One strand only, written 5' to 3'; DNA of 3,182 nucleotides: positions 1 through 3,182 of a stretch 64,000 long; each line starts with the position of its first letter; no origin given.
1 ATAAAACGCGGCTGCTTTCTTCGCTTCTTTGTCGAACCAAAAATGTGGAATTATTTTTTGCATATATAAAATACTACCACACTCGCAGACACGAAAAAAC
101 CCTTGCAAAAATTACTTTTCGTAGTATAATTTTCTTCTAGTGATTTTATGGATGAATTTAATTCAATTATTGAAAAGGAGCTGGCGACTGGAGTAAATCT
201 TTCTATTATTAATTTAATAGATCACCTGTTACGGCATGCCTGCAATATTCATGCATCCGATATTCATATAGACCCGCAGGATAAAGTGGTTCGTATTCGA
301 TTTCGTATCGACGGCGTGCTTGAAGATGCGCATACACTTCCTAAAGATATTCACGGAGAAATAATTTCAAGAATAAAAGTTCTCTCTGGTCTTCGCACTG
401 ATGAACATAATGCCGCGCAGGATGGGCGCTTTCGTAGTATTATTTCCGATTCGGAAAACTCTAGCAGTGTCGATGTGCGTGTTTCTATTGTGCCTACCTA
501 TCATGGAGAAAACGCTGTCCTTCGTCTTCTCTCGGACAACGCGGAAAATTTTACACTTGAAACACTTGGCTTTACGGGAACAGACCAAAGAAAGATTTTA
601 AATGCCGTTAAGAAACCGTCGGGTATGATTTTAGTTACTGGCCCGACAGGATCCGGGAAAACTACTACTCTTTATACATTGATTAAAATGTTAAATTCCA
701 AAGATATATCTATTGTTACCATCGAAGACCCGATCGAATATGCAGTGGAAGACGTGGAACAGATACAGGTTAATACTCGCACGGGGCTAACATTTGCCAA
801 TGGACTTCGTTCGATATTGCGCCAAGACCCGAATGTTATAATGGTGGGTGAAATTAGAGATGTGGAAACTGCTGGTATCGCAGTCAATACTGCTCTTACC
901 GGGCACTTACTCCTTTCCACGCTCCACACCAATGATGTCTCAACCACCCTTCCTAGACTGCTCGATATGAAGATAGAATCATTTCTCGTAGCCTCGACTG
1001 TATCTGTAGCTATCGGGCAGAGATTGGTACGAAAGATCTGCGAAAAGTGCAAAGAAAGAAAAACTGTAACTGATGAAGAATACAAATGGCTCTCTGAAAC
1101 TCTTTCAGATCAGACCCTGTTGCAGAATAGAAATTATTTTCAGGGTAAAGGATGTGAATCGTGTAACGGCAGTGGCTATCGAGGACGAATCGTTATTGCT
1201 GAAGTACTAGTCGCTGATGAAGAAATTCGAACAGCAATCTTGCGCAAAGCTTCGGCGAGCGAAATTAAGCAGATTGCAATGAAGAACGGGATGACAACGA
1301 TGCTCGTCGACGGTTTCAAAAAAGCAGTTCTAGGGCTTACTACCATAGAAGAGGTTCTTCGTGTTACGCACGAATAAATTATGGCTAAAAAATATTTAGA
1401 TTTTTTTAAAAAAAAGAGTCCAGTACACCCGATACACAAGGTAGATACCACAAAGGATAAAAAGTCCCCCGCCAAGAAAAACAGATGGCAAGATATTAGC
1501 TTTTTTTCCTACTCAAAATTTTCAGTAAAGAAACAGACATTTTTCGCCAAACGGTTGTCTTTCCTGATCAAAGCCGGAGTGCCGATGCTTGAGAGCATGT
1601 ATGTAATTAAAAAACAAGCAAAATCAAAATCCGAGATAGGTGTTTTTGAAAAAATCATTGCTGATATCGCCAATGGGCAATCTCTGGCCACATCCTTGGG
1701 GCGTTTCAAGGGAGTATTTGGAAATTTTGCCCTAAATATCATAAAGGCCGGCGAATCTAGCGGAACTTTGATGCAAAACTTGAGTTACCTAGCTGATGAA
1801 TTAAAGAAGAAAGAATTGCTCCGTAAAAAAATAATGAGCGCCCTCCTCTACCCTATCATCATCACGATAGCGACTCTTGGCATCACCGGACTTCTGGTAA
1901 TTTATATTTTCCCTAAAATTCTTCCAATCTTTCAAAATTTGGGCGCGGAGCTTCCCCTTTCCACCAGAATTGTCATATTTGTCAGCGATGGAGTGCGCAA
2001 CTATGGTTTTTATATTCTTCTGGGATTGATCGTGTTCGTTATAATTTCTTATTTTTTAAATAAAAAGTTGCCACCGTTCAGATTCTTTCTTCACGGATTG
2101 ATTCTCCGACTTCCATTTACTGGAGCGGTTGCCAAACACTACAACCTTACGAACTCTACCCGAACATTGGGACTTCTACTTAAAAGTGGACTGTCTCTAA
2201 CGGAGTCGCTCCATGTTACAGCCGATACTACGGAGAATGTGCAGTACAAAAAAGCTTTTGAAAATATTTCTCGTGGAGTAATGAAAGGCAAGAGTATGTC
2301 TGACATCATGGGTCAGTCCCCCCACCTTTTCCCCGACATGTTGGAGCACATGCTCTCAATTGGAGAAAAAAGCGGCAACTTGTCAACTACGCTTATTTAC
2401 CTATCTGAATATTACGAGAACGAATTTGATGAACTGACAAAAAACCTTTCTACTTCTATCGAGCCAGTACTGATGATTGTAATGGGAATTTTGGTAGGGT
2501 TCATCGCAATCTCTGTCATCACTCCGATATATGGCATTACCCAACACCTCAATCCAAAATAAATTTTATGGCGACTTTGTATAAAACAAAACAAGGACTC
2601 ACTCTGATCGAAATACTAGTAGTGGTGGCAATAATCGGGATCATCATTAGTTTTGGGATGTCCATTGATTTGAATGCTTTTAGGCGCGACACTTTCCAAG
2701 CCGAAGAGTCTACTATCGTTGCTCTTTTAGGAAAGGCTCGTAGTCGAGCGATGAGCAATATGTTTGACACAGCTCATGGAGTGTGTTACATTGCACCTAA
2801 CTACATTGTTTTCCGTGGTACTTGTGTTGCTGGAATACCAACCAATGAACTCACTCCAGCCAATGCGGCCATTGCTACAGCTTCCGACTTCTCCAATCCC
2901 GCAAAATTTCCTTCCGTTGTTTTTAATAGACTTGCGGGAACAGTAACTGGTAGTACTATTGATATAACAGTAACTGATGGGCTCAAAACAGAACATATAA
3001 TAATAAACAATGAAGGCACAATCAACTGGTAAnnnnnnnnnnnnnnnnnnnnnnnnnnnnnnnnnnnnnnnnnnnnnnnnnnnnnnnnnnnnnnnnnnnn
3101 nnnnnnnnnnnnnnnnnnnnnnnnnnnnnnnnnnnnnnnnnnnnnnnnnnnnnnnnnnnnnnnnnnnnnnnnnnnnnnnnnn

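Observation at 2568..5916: Type IV pilus locus with five prepilin-like genes, including a 482-aa LVIVD-propeller pilin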

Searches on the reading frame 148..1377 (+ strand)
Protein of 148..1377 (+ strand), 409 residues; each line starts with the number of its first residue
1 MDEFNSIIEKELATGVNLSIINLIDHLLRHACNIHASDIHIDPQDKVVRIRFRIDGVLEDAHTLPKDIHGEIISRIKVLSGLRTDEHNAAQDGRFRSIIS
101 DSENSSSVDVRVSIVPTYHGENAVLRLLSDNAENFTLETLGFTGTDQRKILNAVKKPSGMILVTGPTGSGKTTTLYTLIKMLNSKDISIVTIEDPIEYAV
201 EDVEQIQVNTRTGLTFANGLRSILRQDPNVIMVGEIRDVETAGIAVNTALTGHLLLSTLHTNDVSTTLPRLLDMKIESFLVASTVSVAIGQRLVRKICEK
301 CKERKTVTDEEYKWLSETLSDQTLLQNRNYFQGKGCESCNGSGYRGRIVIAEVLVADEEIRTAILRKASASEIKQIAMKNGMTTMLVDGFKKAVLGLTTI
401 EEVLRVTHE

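Call 3: search_protein_families(library=pfam, proteins=[window:148-1377:+], max_evalue=0.1)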
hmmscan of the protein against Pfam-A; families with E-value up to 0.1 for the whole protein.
window:148-1377:+ (409 aa): 36 families (the best 25 are shown)
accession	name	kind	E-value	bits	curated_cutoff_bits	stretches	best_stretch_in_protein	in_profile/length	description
PF00437.27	T2SSE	-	4.1e-121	404.6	24.9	1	19-405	7-370/370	Type II/IV secretion system protein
PF25199.1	nSTAND_NTPase5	-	2.7e-06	27.7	34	1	150-209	32-93/145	Novel STAND NTPase 5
PF13401.12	AAA_22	-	1.6e-05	25.7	27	1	157-195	4-42/130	AAA domain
PF13173.12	AAA_14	-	5.2e-05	23.7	27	1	160-248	4-83/129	AAA domain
PF20720.3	nSTAND3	-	0.00011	22.4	27.2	1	157-195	16-54/155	Novel STAND NTPase 3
PF13604.12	AAA_30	-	0.00013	22.2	27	1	145-212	4-72/191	AAA domain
PF13086.12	AAA_11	-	0.00029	21.2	27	1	146-185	5-44/257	AAA domain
PF03205.20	MobB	-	0.00037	20.8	26.6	1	161-193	2-34/133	Molybdopterin guanine dinucleotide synthesis protein B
PF13191.12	AAA_16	-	0.00045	21.2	32.6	1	150-192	15-57/167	AAA ATPase domain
PF04851.21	ResIII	-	0.00057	20.3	22.5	1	148-191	13-61/164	Type III restriction enzyme, res subunit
PF01580.24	FtsK_SpoIIIE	-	0.00082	19.3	24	1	140-180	22-61/221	FtsK/SpoIIIE family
PF13245.12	AAA_19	-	0.00098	19.8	25.1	1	155-186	8-39/134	AAA domain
PF02492.25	cobW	-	0.001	19.1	20.7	1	161-209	3-50/180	CobW/HypB/UreG, nucleotide-binding domain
PF12775.13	AAA_7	-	0.0016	18.4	25.8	1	151-192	26-67/181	P-loop containing dynein motor region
PF13238.12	AAA_18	-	0.0029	18.5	29.4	1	161-184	1-24/128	AAA domain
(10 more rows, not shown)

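Call 4: search_protein_families(library=ncbifam, proteins=[window:148-1377:+], max_evalue=0.1)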
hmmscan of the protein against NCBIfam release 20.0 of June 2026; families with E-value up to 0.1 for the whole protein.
window:148-1377:+ (409 aa): 60 families (the best 25 are shown)
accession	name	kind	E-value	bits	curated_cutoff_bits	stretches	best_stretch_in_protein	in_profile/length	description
TIGR02533.1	type_II_gspE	equivalog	6e-144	480.3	630.25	1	18-407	107-486/486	type II secretion system ATPase GspE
TIGR02538.1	type_IV_pilB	equivalog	2.4e-140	468.8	675.65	1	19-408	180-563/564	type IV-A pilus assembly ATPase PilB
NF053534.1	T4PilAsmATPsTfpB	equivalog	3.4e-121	405.5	850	1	19-407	200-582/584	type IV pilus assembly ATPase TfpB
NF007755.0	PRK10436.1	equivalog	2.2e-119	399.2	617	1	17-407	82-459/465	type II secretion system protein GspE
NF041000.1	ATPase_ComGA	equivalog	4.9e-74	248.7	300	1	26-295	2-266/267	competence type IV pilus ATPase ComGA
TIGR01420.1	pilT_fam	subfamily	6.7e-51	173.5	319.1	1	24-275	2-243/343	PilT/PilU family type 4a pilus ATPase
TIGR02525.1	plasmid_TraJ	equivalog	5.9e-27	94.6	368.3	1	149-276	140-274/372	plasmid transfer ATPase TraJ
TIGR02524.1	dot_icm_DotB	equivalog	1.3e-25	90.4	463.3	1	149-300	125-291/358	Dot/Icm type IV secretion system ATPase DotB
NF058587.1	archaellum_moto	equivalog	3.1e-18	65.8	550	1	161-296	278-419/527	archaellum flagellar ATPase motor FlaI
TIGR03819.1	heli_sec_ATPase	hypoth_equivalog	4e-16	59.1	373.15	1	72-280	99-306/340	TadA family conjugal transfer-associated ATPase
TIGR02782.1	TrbB_P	equivalog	1.3e-14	54.3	304.55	1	147-300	125-281/303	P-type conjugative transfer ATPase TrbB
TIGR02788.1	VirB11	equivalog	1.1e-13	50.9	249.95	1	160-279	146-270/308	P-type DNA transfer ATPase VirB11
NF010469.0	PRK13894.1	subfamily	3e-13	49.8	508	1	145-272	136-265/320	conjugal transfer ATPase TrbB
NF010407.0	PRK13833.1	subfamily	2.5e-10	40.3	499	1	147-278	134-266/323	conjugal transfer protein TrbB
NF053672.1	bindosome_BasE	exception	2.4e-09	36.5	1000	1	161-271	273-391/512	bindosome assembly system ATPase subunit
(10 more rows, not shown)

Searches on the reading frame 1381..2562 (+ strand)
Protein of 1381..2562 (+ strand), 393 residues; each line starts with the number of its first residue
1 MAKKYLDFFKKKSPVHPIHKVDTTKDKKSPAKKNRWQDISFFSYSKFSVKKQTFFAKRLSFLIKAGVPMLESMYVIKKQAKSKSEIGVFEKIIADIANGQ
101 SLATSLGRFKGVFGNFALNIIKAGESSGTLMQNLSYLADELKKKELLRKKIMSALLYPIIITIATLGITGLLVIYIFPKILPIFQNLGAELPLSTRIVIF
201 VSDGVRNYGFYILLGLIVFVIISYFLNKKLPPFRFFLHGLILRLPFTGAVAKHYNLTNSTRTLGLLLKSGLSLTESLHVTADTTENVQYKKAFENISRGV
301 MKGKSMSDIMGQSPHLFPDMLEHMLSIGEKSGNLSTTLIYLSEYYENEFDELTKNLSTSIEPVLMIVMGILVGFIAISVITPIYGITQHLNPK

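Call 3: search_protein_families(library=pfam, proteins=[window:1381-2562:+], max_evalue=0.1)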
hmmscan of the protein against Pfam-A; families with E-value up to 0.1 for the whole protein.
window:1381-2562:+ (393 aa): 1 family
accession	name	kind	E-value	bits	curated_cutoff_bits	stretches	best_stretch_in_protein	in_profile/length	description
PF00482.28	T2SSF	-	3.4e-53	179.3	25.2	2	260-382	2-125/125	Type II secretion system (T2SS), protein F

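Call 4: search_protein_families(library=ncbifam, proteins=[window:1381-2562:+], max_evalue=0.1)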
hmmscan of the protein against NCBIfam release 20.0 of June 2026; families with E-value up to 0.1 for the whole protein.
window:1381-2562:+ (393 aa): 7 families
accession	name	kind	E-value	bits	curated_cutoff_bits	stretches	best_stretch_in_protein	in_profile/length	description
TIGR02120.1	GspF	equivalog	1.2e-81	275.1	424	1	41-389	54-400/401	type II secretion system inner membrane protein GspF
NF052607.1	T4PiliAsmPilCThrm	equivalog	2.1e-71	241.2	700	1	39-390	55-404/406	type IV pilus assembly protein PilC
NF007861.0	PRK10573.1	equivalog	3.3e-65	220.7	401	1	43-389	52-397/401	protein transport protein HofC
NF052606.1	T4PiliAsmPilCMyx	equivalog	6.6e-58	196.5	700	1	32-389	62-417/419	type IV pilus assembly protein PilC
NF047826.1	T3SSXpsF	equivalog_domain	1.6e-49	168.8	650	1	40-389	56-403/405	type II secretion system protein XpsF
NF041012.2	T4P_ComGB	equivalog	3e-42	145.2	240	1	50-386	1-330/332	competence type IV pilus assembly protein ComGB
TIGR01069.2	mutS2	equivalog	0.011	14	400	1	79-112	361-394/790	endonuclease MutS2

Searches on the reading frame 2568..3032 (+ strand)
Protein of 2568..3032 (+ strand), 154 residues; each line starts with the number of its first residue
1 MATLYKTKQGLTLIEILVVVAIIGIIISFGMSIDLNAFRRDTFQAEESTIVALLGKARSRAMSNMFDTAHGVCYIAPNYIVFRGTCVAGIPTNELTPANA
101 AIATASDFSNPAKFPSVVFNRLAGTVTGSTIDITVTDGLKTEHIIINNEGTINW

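Call 3: search_protein_families(library=pfam, proteins=[window:2568-3032:+], max_evalue=0.1)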
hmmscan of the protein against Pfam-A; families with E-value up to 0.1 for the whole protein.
window:2568-3032:+ (154 aa): 2 families
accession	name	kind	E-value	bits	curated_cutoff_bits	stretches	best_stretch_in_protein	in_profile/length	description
PF07963.17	N_methyl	-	1.1e-06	28.3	21.2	1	6-29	2-25/27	Prokaryotic N-terminal methylation motif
PF12019.13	GspH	-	0.0081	17.1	21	1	50-150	5-108/108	Type II transport protein GspH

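Call 4: search_protein_families(library=ncbifam, proteins=[window:2568-3032:+], max_evalue=0.1)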
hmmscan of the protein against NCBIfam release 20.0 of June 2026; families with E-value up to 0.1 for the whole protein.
window:2568-3032:+ (154 aa): 10 families
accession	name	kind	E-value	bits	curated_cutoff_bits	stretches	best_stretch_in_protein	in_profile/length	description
TIGR02532.1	IV_pilin_GFxxxE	domain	7.8e-07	28.7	16.3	1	8-30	1-23/24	prepilin-type N-terminal cleavage/methylation domain-containing protein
TIGR01708.2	typeII_sec_gspH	equivalog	8.3e-05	22.6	80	1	9-61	2-54/169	type II secretion system minor pseudopilin GspH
NF007800.0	PRK10506.1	equivalog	0.00037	20.3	158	1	4-62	4-62/163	prepilin peptidase-dependent protein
NF041775.1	typeIV_PilA_Myxo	equivalog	0.0015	18.6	400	1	8-31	10-33/214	type IV pilin protein PilA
TIGR01710.1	typeII_sec_gspG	equivalog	0.0016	18.5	88.85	1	9-42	1-34/134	type II secretion system major pseudopilin GspG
NF007862.0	PRK10574.1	equivalog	0.0028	17.8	138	1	7-32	3-28/145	prepilin peptidase-dependent pilin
TIGR02596.1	TIGR02596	subfamily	0.0033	17.5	70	1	12-63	2-53/196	Verru_Chthon cassette protein D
NF041013.1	T4P_ComGE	equivalog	0.012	15.7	49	1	6-33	1-28/83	competence type IV pilus minor pilin ComGE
NF040982.1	ComGD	equivalog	0.043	14.2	70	1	9-58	2-51/139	competence type IV pilus minor pilin ComGD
NF040999.1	pilin_ComGC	equivalog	0.073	13.3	75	0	9-27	2-20/84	competence type IV pilus major pilin ComGC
